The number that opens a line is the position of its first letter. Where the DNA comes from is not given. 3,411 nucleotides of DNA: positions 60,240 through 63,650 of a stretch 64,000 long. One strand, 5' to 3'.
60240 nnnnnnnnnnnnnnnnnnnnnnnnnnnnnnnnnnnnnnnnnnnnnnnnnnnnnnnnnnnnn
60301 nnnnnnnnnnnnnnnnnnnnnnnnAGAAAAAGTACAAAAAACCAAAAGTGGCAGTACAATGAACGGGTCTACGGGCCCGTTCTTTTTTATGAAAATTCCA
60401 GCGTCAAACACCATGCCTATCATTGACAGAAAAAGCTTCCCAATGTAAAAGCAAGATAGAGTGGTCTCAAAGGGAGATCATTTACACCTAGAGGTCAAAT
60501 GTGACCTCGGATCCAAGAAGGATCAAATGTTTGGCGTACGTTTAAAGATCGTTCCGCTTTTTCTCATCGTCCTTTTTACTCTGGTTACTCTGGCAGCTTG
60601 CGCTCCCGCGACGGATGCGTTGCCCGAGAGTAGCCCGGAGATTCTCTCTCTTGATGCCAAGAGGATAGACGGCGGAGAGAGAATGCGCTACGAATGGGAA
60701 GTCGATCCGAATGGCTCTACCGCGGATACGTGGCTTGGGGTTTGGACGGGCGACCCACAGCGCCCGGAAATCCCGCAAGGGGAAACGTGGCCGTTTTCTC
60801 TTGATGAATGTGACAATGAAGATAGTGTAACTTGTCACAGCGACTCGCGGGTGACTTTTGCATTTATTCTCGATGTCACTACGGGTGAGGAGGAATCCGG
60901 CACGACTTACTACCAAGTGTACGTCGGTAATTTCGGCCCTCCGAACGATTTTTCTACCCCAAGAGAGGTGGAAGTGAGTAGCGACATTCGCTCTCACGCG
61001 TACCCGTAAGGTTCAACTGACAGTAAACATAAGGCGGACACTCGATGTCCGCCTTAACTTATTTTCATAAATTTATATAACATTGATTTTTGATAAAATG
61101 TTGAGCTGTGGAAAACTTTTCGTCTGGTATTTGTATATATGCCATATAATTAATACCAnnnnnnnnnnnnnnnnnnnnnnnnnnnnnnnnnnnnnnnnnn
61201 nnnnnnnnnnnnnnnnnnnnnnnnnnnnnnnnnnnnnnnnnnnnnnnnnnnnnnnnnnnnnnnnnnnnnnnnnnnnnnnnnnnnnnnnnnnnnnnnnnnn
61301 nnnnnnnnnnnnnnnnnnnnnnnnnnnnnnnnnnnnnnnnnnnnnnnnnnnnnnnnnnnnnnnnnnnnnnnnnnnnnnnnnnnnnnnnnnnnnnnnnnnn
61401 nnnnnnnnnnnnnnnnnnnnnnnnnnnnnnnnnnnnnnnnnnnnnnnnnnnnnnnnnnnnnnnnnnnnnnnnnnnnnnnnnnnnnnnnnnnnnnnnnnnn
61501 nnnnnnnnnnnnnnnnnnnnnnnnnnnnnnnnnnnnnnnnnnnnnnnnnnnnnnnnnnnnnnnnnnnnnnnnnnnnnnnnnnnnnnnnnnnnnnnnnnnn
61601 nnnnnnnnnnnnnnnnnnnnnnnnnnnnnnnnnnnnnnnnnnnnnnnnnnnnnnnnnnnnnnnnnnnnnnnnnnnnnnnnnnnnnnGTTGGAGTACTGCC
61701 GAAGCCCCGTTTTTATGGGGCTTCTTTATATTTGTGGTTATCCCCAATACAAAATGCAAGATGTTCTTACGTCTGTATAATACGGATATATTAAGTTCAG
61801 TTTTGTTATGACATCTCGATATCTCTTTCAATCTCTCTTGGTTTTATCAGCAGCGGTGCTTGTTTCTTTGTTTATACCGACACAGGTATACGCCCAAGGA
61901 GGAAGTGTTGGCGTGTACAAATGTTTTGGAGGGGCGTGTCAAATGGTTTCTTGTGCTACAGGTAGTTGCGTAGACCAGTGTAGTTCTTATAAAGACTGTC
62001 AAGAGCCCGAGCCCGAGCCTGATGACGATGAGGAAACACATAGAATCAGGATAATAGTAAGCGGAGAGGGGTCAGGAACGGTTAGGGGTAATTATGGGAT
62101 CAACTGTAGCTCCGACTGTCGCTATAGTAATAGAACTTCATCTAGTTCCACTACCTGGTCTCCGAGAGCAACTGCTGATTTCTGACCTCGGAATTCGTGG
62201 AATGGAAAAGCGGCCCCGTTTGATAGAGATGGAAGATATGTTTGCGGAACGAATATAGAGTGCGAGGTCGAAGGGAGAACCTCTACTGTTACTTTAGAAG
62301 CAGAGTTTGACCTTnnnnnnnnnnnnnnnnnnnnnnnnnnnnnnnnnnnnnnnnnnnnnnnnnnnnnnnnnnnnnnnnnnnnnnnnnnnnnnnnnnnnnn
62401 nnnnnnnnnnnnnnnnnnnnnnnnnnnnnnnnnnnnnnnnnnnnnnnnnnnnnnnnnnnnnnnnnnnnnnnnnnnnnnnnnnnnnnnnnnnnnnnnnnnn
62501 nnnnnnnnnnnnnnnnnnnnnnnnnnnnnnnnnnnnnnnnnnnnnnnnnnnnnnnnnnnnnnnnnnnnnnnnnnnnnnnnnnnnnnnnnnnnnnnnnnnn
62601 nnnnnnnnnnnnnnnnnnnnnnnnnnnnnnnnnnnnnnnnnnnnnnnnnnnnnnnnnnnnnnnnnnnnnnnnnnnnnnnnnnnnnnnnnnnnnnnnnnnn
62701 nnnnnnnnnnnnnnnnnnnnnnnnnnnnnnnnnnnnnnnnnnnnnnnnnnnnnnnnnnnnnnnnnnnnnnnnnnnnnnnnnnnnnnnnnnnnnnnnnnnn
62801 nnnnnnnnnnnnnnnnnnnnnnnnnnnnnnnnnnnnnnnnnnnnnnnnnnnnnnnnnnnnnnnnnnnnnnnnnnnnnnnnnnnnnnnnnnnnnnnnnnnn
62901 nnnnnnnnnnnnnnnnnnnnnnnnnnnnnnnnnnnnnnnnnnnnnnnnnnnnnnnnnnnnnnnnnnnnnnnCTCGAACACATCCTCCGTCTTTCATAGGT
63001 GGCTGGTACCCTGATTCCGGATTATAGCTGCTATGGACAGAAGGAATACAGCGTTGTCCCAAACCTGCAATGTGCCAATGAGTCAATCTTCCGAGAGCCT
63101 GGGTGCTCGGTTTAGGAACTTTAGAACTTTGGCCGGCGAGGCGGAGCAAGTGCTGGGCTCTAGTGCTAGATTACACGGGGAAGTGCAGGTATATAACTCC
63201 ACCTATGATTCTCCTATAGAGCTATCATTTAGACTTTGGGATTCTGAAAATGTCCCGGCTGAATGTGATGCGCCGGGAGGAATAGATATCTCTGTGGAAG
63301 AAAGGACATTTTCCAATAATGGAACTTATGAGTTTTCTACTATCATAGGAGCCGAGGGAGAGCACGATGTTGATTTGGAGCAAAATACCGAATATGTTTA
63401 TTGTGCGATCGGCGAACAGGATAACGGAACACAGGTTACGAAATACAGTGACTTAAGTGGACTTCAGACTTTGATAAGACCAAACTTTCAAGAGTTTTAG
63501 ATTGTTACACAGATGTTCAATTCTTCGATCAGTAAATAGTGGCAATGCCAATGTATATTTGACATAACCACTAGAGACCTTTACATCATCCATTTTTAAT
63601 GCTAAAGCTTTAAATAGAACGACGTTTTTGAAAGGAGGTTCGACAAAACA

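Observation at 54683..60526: Conserved promoter and leader with two covarying hairpins at two secreted-protein loci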

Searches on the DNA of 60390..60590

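Call 56: search_rna_families(source=window, start=60390, end=60590, threshold=evalue, max_evalue=10)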
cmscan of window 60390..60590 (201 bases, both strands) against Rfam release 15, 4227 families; matches with E-value up to 10: 2.
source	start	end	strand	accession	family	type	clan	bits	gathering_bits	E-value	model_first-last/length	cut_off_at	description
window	60409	60461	+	RF02098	DGCR5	Gene; lncRNA;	-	11.9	50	7.4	1-49/49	no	DiGeorge syndrome critical region gene 5 conserved region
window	60390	60428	-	RF01953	SOX2OT_exon3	Gene; lncRNA;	-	7.2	70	2.3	1-39/276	3'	SOX2 overlapping transcript exon 3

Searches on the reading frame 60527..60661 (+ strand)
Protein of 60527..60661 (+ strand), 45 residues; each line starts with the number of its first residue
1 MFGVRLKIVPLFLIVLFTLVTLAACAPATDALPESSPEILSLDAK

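Call 29: find_homologous_proteins(query=A3, max_evalue=10)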
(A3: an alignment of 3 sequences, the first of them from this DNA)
Query A3 (3 sequences) (45 aa, profile of the alignment): 1 proteins with E <= 10 among 26 candidates.
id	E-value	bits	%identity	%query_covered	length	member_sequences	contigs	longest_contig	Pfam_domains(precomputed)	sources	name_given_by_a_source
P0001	7.2e-21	91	38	89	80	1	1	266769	-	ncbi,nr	ncbi:MAG: hypothetical protein U5L75_03375 [Candidatus Campbellbacteria bacterium]|nr:hypothetical p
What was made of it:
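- Tried and rejected: A word-indexed search with the signal-peptide profile returned only the NCBI protein of gene A (call 29).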

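Call 32: find_encoding_contigs(protein=P0001, flank=10000, max_places=6)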
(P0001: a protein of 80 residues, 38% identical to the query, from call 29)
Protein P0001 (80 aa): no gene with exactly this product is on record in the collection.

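Call 44: search_protein_representatives(alignment_id=A3)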
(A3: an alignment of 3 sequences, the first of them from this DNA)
Query: 3 sequences, 45 profile positions. Proteins with E-value up to 0.001 (for the whole library): 3; up to 1e-10: 3; up to 1e-30: 0. The best 3 are listed.
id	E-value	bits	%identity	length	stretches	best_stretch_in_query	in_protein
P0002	2.8e-22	94.3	-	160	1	1-45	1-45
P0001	2.3e-21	91.4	-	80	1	1-45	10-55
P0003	1.8e-13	66.1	-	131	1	1-38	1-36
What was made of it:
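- Tried and rejected: An exhaustive HMMER scan of 1.84 billion representatives returned only the three products A, B and C (call 44).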

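Call 46: find_encoding_contigs(protein=P0003, flank=10000, max_places=6)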
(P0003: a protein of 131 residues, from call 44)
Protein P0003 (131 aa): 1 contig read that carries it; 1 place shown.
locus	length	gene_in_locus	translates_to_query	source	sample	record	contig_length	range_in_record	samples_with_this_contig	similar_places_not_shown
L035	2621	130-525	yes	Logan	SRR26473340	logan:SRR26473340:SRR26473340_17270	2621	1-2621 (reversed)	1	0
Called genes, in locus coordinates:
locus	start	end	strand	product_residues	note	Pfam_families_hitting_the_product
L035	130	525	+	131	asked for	PF02412:TSP_3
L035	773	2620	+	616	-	?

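Call 47: search_protein_families(library=pfam, proteins=[P0003], max_evalue=0.01)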
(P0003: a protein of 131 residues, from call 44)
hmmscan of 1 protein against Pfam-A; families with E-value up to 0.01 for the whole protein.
P0003 (131 aa): 2 families
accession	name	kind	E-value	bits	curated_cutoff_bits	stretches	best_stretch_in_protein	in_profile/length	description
PF02412.23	TSP_3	-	6.9e-20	70.9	25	3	93-127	2-36/36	Thrombospondin type 3 repeat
PF05901.16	Excalibur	-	0.004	17.9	22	0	90-100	24-34/36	Excalibur calcium-binding domain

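Call 65: search_protein_families(library=pfam, proteins=[L035:773-2620:+], max_evalue=0.001)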
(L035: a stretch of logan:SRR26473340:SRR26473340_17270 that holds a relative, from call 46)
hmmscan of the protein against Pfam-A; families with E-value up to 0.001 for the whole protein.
L035:773-2620:+ (616 aa): 2 families
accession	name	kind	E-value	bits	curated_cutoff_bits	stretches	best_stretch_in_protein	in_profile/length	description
PF02412.23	TSP_3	-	1.7e-20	72.8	25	2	66-100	2-36/36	Thrombospondin type 3 repeat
PF05887.16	Trypan_PARP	-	9.5e-06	26.1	100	1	99-132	50-77/134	Procyclic acidic repetitive protein (PARP)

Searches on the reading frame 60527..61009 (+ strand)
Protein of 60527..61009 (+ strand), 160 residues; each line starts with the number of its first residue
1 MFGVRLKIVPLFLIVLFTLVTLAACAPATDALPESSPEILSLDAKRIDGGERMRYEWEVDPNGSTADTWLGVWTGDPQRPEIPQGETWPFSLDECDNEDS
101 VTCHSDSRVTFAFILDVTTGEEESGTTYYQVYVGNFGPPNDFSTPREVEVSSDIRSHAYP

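Call 16: find_encoding_contigs(protein=window:60527-61009:+, flank=10000, max_places=10)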
Protein window:60527-61009:+ (160 aa): 1 contig read that carries it; 1 place shown.
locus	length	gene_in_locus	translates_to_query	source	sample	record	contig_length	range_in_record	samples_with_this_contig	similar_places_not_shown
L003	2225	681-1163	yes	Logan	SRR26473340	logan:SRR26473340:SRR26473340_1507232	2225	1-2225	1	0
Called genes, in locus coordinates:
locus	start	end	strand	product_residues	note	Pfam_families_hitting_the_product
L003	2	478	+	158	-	?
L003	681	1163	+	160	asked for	-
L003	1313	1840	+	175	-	-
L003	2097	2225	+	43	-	?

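Call 33: find_homologous_proteins(query=window:60527-61009:+, max_evalue=1)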
Query window:60527-61009:+ (160 aa): 1 proteins with E <= 1 among 25 candidates.
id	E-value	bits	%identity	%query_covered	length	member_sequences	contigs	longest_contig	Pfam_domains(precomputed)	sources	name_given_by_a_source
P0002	2.2e-105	368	100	100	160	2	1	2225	-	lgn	-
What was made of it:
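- Tried and rejected: Gene B has no homologue but itself (call 33).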

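Call 34: search_protein_families(library=pfam, proteins=[window:60527-61009:+], max_evalue=0.01)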
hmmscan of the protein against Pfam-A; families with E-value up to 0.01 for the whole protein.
window:60527-61009:+ (160 aa): 0 families

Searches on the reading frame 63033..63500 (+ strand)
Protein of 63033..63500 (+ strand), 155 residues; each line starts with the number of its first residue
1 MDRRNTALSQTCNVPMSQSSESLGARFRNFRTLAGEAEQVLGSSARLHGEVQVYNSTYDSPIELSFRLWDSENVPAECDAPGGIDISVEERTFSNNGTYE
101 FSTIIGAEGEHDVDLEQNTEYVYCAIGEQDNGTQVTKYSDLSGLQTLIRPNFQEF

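Call 31: find_encoding_contigs(protein=window:63033-63500:+, flank=10000, max_places=6)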
Protein window:63033-63500:+ (155 aa): no gene with exactly this product is on record in the collection.

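Call 34: search_protein_families(library=pfam, proteins=[window:63033-63500:+], max_evalue=0.01)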
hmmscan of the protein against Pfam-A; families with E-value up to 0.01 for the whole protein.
window:63033-63500:+ (155 aa): 0 families
